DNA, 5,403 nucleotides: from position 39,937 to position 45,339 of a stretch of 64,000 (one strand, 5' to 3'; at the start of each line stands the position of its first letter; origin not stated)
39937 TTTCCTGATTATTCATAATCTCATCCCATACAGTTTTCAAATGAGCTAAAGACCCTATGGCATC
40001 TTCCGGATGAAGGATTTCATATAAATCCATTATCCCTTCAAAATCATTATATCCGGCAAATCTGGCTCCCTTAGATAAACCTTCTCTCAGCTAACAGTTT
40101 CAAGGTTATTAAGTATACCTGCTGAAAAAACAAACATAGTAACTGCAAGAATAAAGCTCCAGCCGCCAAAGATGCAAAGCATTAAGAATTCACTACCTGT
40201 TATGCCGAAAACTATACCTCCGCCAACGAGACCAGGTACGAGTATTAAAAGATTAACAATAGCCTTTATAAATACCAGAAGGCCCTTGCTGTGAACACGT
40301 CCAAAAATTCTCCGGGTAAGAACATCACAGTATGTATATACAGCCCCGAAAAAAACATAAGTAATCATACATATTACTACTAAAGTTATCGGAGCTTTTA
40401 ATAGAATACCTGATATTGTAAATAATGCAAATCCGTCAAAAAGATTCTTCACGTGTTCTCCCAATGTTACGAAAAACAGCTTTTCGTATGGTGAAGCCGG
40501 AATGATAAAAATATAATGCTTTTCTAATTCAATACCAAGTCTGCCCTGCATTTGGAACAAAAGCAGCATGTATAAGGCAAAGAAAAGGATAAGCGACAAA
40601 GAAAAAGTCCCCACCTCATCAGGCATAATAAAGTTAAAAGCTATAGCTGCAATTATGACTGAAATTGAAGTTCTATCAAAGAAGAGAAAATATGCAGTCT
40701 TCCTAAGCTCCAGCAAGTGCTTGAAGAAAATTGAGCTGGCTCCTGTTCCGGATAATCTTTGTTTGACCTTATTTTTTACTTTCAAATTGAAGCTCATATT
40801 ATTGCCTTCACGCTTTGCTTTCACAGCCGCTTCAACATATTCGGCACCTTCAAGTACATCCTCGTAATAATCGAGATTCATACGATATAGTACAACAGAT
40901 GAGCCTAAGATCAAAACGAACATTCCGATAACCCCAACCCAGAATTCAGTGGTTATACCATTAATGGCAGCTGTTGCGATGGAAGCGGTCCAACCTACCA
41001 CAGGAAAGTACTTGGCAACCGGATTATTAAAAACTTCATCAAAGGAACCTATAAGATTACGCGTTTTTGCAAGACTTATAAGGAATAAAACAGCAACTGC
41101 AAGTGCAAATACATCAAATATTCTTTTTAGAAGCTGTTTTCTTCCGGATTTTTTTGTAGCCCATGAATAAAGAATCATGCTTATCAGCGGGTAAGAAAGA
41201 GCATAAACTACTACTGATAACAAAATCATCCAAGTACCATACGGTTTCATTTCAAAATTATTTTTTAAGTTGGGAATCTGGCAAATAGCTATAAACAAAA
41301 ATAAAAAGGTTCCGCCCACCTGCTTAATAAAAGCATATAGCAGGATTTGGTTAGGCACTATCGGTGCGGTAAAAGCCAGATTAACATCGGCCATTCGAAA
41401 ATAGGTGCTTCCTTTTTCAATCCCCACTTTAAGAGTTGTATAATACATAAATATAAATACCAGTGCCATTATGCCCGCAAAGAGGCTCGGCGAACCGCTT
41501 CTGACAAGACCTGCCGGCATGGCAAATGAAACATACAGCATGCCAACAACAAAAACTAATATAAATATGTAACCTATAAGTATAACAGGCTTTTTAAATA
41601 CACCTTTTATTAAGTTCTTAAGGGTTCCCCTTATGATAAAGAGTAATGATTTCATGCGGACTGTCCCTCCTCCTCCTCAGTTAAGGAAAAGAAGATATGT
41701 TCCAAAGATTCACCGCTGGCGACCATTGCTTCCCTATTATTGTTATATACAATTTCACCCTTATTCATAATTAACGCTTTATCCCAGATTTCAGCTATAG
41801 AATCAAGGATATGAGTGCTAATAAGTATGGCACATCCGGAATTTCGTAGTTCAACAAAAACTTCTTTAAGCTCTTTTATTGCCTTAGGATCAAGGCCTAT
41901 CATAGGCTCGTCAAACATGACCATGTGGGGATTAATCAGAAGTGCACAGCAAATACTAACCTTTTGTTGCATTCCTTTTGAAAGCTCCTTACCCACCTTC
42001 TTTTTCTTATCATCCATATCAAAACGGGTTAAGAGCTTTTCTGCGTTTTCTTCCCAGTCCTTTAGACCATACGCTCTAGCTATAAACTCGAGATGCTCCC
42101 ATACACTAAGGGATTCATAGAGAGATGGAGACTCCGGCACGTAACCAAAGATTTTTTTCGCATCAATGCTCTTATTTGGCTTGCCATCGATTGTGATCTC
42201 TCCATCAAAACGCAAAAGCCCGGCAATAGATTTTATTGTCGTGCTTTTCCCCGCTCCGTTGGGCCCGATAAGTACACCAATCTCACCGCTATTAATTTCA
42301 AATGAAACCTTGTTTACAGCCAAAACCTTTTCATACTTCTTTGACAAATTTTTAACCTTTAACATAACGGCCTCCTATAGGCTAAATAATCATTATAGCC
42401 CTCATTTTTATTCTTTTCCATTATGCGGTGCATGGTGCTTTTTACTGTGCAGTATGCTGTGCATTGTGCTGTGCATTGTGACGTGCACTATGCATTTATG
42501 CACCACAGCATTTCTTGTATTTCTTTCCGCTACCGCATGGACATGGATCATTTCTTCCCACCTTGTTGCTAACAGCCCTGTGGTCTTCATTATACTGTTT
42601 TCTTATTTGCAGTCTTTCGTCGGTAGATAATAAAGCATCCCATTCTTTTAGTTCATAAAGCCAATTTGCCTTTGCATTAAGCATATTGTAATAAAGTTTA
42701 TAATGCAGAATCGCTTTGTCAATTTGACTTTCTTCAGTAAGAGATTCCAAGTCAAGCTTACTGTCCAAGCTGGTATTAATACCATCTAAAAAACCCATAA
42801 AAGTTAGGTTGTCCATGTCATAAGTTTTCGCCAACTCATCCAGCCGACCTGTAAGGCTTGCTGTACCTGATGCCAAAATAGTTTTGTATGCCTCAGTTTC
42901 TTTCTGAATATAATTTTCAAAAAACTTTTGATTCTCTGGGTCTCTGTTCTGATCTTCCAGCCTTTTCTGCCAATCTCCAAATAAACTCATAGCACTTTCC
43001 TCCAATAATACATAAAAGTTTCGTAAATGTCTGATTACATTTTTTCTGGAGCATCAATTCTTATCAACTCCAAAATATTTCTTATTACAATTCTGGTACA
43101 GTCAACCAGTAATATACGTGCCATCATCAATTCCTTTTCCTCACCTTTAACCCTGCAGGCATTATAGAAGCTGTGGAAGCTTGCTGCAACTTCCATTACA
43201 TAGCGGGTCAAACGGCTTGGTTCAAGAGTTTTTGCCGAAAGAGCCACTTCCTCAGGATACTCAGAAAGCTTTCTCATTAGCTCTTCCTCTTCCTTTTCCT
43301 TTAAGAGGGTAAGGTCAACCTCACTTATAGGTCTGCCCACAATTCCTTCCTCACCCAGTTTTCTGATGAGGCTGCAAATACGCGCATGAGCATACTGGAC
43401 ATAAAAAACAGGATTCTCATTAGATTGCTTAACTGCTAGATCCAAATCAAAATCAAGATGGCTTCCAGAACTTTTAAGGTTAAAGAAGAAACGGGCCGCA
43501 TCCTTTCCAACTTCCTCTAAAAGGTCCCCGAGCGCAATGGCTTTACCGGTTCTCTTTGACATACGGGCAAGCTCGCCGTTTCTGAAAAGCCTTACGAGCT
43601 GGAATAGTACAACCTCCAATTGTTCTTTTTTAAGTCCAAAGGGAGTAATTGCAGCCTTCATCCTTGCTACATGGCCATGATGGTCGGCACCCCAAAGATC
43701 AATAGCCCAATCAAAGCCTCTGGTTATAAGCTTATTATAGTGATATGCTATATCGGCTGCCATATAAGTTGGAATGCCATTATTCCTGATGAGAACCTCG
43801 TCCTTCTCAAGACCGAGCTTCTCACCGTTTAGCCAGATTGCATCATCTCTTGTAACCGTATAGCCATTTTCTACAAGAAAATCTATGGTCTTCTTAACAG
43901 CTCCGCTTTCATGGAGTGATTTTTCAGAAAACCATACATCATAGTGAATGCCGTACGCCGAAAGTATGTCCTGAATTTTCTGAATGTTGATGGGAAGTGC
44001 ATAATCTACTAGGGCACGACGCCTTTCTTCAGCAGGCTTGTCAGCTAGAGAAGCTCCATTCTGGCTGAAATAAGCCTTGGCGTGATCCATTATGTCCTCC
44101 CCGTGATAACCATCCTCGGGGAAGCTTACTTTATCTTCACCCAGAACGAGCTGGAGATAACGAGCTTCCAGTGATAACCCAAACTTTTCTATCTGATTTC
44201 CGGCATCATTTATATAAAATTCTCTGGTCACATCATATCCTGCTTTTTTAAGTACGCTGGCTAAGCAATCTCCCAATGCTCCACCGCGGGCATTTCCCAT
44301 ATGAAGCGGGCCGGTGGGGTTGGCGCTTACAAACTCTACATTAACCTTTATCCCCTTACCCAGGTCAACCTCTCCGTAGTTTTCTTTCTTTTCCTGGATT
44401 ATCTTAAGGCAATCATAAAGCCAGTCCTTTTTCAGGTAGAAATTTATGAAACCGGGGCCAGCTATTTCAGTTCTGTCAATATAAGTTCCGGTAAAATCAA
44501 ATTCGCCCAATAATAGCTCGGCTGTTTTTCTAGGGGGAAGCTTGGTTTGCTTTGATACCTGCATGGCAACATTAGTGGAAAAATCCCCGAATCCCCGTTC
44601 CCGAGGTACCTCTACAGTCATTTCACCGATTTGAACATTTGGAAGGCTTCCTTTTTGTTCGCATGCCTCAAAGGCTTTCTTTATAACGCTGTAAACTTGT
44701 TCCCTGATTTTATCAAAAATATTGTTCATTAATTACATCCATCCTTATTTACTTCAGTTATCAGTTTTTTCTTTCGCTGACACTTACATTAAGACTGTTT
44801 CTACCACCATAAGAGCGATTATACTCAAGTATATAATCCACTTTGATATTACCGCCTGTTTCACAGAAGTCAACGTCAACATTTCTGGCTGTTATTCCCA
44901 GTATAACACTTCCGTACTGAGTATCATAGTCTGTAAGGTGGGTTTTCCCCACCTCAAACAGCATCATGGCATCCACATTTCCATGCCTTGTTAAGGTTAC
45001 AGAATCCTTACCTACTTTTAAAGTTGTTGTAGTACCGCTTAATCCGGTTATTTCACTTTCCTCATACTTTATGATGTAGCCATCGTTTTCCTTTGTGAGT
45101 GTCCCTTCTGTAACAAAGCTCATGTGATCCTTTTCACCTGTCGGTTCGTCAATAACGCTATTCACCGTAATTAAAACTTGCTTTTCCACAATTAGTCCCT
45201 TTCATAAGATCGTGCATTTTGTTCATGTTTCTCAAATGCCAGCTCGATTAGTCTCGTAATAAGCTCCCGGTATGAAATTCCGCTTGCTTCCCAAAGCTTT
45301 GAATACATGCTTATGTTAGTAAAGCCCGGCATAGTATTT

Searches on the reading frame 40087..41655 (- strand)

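Call 62: search_protein_families(library=pfam, proteins=[window:40087-41655:-], max_evalue=0.00001)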
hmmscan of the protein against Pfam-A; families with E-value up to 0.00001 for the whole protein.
window:40087-41655:- (522 aa): 1 family
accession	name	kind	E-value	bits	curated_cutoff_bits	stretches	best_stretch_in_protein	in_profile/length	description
PF16962.11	ABC_export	-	2.5e-124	416.2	29.7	1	1-519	1-531/531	Putative ABC exporter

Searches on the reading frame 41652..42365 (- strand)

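Call 62: search_protein_families(library=pfam, proteins=[window:41652-42365:-], max_evalue=0.00001)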
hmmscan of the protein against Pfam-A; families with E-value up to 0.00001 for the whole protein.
window:41652-42365:- (237 aa): 2 families
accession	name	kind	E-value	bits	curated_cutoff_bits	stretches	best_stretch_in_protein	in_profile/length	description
PF00005.33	ABC_tran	-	3.1e-29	102.8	25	1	18-155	2-136/137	ABC transporter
PF13304.12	AAA_21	-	9e-15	56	27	1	127-186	237-299/304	AAA domain, putative AbiEii toxin, Type IV TA system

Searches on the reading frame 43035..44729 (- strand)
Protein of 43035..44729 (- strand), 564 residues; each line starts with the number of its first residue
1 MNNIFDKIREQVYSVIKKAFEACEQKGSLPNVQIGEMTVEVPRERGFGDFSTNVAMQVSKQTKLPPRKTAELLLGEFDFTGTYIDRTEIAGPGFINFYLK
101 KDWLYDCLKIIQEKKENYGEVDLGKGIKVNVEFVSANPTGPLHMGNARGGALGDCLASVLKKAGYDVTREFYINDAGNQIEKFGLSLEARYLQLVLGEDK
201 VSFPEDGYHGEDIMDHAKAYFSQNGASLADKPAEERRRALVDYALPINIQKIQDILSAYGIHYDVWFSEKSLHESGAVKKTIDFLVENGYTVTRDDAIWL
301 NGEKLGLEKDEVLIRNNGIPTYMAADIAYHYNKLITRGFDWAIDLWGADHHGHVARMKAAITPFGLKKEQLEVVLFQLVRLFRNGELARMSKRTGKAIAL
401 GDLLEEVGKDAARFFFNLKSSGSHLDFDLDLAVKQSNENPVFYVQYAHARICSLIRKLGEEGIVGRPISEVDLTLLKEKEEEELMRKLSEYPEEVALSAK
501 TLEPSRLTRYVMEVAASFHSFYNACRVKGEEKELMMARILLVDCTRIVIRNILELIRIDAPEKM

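Call 62: search_protein_families(library=pfam, proteins=[window:43035-44729:-], max_evalue=0.00001)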
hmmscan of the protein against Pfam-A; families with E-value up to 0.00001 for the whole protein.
window:43035-44729:- (564 aa): 3 families
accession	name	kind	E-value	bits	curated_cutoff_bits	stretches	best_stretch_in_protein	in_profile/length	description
PF05746.21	DALR_1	-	5e-34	117.3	22.3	1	444-564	1-117/117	DALR anticodon binding domain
PF03485.21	Arg_tRNA_synt_N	-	1.5e-17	64.4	21.5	1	8-99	3-85/85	Arginyl tRNA synthetase N terminal domain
PF00750.26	tRNA-synt_1d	-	1.9e-13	50.5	23.3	1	116-412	10-303/349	tRNA synthetases class I (R), catalytic domain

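Call 90: find_homologous_proteins(query=window:43035-44729:-, max_evalue=1e-50)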
Query window:43035-44729:- (564 aa): 8000 proteins with E <= 1e-50 among 8000 candidates; the best 120 are listed.
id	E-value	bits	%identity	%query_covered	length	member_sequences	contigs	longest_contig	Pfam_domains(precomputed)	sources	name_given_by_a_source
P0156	0.0e+0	1279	100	100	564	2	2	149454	PF05746.22,PF00750.26,PF03485.22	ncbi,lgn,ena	-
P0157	0.0e+0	1189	91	100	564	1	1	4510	PF09334.18,PF05746.22,PF00750.26,PF03485.22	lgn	-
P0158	0.0e+0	1161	89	100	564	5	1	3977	PF09334.18,PF05746.22,PF00750.26,PF03485.22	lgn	-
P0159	0.0e+0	1156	88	100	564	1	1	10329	PF09334.18,PF05746.22,PF00750.26,PF03485.22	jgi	jgi:arginyl-tRNA synthetase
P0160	0.0e+0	1147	88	100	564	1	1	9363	PF05746.22,PF00750.26,PF03485.22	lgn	-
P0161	0.0e+0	1143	87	100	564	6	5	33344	PF05746.22,PF00750.26,PF03485.22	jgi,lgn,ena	-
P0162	0.0e+0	1140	87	100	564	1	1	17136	PF05746.22,PF00750.26,PF03485.22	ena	-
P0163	0.0e+0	1133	87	100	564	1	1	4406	PF05746.22,PF00750.26,PF03485.22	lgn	-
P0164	0.0e+0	1105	84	100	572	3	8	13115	PF09334.18,PF05746.22,PF00750.26,PF03485.22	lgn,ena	-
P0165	0.0e+0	1103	84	100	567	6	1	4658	PF05746.22,PF00750.26,PF03485.22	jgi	-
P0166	0.0e+0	1093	82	100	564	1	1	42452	PF05746.22,PF00750.26,PF03485.22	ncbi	-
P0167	0.0e+0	1092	82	100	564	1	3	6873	PF05746.22,PF00750.26,PF03485.22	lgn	-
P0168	0.0e+0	1089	82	100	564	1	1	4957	PF05746.22,PF00750.26,PF03485.22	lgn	-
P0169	0.0e+0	1086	82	100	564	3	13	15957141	PF05746.22,PF00750.26,PF03485.22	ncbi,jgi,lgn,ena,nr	ncbi:MAG TPA: arginine--tRNA ligase [Clostridiaceae bacterium]|nr:arginine--tRNA ligase [Clostridiac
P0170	0.0e+0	1080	82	100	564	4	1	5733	PF09334.18,PF05746.22,PF00750.26,PF03485.22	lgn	-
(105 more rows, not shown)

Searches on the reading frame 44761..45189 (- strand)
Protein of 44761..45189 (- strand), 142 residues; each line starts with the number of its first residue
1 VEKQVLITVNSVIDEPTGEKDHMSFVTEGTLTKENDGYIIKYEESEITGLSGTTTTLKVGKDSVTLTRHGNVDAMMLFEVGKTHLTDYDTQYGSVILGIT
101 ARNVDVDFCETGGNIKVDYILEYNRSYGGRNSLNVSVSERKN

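Call 62: search_protein_families(library=pfam, proteins=[window:44761-45189:-], max_evalue=0.00001)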
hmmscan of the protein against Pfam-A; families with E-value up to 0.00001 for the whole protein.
window:44761-45189:- (142 aa): 1 family
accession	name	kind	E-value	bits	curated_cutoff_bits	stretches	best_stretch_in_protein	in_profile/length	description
PF09148.16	DUF1934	-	1.2e-32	113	22.5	1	7-134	1-127/128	Domain of unknown function (DUF1934)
